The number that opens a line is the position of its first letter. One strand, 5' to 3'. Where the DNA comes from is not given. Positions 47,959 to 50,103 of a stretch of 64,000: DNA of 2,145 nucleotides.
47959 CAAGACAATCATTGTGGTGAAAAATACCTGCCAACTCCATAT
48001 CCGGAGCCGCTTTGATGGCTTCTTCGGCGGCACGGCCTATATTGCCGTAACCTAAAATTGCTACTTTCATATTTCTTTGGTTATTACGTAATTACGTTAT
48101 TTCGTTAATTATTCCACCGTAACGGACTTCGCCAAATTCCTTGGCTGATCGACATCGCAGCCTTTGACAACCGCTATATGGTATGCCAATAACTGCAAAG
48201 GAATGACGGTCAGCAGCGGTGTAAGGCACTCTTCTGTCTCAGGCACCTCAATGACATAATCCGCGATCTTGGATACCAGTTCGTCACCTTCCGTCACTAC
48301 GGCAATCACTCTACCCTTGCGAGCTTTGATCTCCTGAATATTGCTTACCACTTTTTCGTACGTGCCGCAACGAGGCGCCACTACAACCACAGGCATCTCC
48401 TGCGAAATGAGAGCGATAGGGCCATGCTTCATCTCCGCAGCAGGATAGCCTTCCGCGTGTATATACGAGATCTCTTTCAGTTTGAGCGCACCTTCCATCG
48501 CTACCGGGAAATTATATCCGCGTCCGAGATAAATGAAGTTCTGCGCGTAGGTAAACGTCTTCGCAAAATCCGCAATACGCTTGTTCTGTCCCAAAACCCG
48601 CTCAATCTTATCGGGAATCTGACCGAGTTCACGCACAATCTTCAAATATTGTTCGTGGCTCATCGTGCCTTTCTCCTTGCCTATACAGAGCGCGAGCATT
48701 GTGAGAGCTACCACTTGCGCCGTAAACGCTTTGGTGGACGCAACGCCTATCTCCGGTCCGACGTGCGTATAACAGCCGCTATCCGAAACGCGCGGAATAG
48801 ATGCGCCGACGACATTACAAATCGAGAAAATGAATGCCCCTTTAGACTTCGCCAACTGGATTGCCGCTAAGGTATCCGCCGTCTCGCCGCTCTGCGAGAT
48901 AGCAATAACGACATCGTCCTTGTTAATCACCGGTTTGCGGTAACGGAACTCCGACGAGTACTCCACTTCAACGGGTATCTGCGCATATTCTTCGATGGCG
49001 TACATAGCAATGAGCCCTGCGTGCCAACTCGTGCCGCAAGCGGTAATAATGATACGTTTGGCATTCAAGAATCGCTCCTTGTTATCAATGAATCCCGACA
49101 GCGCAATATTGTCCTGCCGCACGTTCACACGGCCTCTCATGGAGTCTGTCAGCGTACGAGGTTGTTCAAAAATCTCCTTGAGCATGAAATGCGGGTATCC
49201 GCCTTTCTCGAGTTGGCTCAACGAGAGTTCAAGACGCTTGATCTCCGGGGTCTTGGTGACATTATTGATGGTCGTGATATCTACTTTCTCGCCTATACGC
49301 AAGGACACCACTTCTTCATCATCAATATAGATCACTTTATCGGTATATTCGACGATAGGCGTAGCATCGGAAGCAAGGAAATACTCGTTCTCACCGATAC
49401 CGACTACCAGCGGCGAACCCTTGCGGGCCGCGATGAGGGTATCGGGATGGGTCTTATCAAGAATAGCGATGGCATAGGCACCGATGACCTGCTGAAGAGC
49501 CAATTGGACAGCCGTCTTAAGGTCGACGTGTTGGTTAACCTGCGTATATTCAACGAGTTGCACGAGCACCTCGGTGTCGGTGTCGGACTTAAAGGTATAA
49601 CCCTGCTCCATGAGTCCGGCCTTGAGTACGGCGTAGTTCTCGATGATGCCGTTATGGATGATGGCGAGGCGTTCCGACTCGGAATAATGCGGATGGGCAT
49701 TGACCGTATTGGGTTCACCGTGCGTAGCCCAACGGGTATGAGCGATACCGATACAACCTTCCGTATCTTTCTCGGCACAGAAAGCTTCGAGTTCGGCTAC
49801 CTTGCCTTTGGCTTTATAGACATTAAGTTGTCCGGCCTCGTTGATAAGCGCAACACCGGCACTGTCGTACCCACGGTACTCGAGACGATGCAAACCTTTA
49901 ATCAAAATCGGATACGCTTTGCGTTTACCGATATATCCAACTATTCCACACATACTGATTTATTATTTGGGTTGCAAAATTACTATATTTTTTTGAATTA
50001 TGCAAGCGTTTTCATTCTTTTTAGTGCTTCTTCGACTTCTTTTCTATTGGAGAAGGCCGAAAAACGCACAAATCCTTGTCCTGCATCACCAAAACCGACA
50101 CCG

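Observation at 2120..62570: Dispersed families of 7-8 bp short tandem repeat arrays at gene junctions and in-frame inside genes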

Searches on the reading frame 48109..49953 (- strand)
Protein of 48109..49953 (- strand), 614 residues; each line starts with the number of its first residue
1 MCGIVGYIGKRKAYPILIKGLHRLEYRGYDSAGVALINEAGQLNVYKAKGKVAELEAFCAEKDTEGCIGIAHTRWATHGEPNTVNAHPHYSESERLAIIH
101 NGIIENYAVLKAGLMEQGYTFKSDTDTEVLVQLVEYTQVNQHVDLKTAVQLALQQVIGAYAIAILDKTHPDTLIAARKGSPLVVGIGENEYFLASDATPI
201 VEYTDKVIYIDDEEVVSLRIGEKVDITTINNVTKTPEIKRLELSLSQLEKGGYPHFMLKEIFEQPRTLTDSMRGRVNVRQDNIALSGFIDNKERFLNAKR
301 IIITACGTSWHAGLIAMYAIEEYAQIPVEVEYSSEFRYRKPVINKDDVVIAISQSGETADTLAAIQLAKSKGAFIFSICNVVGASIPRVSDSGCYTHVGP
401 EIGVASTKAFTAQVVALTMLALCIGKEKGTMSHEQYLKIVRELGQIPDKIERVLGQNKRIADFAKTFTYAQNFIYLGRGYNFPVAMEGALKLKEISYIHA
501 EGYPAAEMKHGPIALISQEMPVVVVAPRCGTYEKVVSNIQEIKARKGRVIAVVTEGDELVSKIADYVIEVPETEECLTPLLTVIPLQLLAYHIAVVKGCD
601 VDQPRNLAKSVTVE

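Call 58: search_protein_families(library=pfam, proteins=[window:48109-49953:-])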
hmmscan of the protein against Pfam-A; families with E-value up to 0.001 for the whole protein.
window:48109-49953:- (614 aa): 3 families
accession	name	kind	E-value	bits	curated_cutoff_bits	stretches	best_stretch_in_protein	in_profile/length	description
PF01380.27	SIS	-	1.6e-60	203.1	25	2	296-422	3-130/131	SIS domain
PF13522.11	GATase_6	-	3.4e-21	76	27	1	64-195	8-129/130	Glutamine amidotransferase domain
PF13537.11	GATase_7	-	1.5e-14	54.5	25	1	86-199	13-120/123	Glutamine amidotransferase domain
